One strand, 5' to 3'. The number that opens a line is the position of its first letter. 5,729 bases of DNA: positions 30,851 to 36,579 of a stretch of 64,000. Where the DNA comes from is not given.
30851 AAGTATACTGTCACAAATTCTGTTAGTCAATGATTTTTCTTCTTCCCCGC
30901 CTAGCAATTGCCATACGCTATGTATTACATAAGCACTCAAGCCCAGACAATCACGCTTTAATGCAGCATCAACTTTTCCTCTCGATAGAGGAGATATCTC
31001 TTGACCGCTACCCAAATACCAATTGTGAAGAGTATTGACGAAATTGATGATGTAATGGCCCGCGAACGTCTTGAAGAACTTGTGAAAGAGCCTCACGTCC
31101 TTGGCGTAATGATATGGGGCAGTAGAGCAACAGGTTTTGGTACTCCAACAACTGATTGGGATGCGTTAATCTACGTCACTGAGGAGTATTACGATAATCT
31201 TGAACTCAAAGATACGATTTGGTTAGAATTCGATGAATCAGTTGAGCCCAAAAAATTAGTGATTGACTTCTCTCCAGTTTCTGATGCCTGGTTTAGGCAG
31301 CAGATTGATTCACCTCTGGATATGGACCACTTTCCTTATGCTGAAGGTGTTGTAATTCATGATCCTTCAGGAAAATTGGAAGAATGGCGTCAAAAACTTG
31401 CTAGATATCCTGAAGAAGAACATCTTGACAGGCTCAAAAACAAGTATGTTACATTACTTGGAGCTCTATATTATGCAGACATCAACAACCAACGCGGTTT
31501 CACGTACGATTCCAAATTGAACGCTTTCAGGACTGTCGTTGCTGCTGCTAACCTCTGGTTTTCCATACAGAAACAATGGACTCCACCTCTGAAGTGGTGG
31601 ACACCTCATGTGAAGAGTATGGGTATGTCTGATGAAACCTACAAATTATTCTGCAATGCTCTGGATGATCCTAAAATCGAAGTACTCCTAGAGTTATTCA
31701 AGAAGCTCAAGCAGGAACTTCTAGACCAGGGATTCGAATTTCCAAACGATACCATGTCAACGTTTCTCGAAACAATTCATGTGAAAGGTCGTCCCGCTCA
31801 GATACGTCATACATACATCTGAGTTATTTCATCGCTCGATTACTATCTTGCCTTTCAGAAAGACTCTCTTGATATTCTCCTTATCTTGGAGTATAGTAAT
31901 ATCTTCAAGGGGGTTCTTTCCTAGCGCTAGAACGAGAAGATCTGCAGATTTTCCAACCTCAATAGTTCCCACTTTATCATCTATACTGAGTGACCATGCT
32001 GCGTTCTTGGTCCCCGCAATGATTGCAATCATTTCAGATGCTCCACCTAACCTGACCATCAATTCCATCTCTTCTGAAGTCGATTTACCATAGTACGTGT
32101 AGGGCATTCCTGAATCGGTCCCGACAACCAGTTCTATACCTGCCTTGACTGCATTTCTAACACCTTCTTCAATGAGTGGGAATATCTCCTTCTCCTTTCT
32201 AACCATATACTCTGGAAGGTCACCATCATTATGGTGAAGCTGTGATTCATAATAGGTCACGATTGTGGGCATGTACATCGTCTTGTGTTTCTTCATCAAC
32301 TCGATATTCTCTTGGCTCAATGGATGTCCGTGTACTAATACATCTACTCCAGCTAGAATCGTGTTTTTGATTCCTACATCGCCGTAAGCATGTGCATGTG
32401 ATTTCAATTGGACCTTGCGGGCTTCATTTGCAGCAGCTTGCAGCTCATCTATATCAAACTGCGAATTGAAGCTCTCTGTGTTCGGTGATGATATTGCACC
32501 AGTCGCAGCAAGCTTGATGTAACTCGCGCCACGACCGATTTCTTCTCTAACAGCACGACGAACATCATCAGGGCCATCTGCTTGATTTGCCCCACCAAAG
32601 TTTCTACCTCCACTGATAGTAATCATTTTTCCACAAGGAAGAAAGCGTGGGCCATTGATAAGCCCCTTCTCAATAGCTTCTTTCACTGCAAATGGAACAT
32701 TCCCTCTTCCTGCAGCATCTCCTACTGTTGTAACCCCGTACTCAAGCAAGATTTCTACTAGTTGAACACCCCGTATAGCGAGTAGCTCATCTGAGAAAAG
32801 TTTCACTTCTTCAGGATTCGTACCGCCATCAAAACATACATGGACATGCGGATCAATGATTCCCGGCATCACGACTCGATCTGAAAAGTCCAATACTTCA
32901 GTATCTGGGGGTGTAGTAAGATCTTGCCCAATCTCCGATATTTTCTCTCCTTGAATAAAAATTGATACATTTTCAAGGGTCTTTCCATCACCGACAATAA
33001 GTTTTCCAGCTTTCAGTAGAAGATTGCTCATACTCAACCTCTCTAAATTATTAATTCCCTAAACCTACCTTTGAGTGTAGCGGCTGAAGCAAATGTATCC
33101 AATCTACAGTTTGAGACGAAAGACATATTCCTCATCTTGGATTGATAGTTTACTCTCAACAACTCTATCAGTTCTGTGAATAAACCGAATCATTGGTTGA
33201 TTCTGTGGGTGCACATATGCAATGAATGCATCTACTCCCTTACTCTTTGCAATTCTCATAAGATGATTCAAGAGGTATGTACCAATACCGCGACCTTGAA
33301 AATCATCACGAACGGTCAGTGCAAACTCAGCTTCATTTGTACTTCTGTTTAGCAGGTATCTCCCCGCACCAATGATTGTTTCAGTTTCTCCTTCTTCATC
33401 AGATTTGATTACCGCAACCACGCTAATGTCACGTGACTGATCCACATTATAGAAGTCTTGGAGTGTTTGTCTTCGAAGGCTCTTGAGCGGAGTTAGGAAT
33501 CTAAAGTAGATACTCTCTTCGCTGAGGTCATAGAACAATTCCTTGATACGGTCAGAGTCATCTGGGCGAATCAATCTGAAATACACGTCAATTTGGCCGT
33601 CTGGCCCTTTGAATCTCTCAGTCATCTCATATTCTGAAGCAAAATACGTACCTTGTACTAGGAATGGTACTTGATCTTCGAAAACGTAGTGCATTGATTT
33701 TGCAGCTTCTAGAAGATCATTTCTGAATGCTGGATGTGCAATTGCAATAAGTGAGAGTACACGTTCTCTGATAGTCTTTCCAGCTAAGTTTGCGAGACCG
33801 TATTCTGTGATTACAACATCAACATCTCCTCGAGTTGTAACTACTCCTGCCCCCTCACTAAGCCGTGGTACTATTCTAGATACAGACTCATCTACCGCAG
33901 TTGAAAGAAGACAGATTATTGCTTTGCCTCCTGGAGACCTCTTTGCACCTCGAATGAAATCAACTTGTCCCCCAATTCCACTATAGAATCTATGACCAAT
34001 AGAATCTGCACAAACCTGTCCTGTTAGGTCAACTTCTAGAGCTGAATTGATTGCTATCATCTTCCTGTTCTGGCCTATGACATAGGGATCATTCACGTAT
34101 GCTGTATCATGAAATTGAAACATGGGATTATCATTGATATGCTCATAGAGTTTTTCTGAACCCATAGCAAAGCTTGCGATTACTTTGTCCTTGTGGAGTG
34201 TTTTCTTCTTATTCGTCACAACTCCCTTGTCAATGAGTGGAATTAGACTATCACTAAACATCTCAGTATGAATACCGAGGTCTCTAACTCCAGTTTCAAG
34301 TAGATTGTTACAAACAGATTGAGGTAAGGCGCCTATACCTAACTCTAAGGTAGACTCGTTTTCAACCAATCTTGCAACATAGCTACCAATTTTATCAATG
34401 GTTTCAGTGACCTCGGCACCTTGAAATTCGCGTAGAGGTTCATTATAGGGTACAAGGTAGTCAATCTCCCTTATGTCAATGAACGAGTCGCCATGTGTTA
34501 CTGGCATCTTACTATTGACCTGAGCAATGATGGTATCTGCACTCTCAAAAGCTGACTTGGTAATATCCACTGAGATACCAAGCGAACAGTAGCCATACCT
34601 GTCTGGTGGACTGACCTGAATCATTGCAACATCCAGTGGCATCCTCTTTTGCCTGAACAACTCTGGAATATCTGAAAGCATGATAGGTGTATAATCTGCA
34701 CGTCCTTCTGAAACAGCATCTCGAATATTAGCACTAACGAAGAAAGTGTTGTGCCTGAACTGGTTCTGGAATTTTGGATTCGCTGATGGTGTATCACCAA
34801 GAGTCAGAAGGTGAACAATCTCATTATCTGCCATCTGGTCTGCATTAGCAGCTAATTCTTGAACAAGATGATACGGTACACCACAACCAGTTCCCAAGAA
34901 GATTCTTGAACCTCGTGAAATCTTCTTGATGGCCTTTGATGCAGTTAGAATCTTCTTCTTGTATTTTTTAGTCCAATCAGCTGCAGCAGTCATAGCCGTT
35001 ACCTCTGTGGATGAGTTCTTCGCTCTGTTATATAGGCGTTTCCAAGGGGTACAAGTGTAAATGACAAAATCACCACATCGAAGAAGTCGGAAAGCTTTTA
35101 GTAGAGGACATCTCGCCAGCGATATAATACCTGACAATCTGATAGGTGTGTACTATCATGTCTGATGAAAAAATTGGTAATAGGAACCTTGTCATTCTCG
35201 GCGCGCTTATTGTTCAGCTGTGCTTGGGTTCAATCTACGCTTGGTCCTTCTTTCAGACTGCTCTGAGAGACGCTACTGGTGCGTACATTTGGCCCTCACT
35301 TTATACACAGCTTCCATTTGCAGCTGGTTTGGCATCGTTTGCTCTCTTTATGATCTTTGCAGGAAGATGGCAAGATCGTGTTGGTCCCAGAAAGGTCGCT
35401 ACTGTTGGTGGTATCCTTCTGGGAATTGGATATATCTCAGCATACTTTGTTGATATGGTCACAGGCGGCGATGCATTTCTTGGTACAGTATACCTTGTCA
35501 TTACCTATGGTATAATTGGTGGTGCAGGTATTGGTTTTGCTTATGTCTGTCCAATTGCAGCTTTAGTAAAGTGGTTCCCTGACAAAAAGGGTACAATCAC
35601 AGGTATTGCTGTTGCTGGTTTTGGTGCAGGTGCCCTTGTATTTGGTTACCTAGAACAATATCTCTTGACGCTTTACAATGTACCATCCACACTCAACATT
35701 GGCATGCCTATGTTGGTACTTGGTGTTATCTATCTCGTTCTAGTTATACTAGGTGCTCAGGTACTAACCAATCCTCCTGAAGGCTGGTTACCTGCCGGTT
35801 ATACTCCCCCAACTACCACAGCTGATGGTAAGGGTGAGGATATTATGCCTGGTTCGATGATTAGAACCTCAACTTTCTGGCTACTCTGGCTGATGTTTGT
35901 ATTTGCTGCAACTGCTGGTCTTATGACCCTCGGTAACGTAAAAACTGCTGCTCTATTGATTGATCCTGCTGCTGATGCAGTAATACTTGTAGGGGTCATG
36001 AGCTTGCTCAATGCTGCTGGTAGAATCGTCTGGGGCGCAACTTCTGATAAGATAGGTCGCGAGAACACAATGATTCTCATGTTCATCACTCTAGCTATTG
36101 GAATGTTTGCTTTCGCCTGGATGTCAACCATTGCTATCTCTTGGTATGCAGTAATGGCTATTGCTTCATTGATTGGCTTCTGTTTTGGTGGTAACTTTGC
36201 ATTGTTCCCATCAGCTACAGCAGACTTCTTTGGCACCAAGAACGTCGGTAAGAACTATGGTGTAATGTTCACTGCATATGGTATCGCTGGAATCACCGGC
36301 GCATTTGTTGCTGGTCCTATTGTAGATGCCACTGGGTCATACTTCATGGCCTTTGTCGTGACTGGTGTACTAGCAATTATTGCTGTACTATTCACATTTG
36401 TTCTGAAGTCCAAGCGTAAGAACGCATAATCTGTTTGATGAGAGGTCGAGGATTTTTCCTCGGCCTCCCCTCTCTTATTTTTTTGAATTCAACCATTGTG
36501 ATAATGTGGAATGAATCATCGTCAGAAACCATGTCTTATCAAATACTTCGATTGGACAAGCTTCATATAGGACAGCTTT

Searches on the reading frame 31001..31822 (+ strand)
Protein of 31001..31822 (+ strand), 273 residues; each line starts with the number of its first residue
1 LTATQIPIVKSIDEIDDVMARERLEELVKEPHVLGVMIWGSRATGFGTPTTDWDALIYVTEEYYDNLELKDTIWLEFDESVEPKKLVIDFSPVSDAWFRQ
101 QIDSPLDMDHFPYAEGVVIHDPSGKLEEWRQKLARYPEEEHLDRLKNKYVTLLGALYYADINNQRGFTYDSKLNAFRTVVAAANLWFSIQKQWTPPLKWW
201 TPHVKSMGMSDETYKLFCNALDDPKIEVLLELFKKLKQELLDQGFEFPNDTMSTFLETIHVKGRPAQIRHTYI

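Call 67: search_protein_families(library=pfam, proteins=[window:31001-31822:+], max_evalue=0.00001)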
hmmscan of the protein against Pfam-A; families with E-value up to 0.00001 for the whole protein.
window:31001-31822:+ (273 aa): 1 family
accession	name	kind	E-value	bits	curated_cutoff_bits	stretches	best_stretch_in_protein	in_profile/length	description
PF13228.11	DUF4037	-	3.4e-08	34.6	22.1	1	114-199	13-100/101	Domain of unknown function (DUF4037)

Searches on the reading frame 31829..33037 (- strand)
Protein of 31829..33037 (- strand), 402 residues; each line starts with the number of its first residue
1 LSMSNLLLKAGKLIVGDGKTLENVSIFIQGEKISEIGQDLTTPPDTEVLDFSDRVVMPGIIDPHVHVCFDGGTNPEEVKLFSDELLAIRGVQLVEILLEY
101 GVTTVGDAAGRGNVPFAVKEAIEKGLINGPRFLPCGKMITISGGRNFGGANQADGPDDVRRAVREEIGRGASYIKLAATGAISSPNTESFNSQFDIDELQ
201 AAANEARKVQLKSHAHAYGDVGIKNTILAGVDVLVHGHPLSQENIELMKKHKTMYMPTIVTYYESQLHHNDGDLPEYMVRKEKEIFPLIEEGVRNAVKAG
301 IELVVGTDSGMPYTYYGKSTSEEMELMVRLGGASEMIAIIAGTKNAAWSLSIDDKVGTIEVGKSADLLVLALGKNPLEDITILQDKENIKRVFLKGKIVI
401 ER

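Call 67: search_protein_families(library=pfam, proteins=[window:31829-33037:-], max_evalue=0.00001)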
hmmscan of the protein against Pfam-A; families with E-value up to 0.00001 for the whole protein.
window:31829-33037:- (402 aa): 2 families
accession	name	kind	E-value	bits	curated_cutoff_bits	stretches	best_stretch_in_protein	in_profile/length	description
PF01979.26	Amidohydro_1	-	1.7e-41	143.1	25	1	55-399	1-345/345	Amidohydrolase family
PF07969.17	Amidohydro_3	-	1.4e-14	54.9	29.7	1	172-399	231-471/472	Amidohydrolase family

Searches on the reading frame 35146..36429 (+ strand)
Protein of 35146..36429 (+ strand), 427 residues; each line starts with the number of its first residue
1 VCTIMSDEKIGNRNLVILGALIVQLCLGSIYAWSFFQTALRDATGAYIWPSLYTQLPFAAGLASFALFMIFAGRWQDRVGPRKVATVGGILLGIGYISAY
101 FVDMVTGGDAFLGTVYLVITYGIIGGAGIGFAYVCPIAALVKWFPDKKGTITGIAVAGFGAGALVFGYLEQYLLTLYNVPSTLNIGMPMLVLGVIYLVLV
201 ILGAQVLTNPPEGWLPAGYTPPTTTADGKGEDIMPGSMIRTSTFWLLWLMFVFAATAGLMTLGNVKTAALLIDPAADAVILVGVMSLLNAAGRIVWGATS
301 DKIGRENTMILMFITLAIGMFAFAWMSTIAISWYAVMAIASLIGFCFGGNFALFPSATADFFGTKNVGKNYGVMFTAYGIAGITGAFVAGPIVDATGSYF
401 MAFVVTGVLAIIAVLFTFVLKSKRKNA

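Call 67: search_protein_families(library=pfam, proteins=[window:35146-36429:+], max_evalue=0.00001)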
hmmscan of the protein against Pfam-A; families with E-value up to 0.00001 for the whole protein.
window:35146-36429:+ (427 aa): 1 family
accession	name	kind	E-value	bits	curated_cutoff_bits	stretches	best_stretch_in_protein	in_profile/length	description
PF07690.21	MFS_1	-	3.8e-49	167.9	33.4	2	30-386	9-347/347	Major Facilitator Superfamily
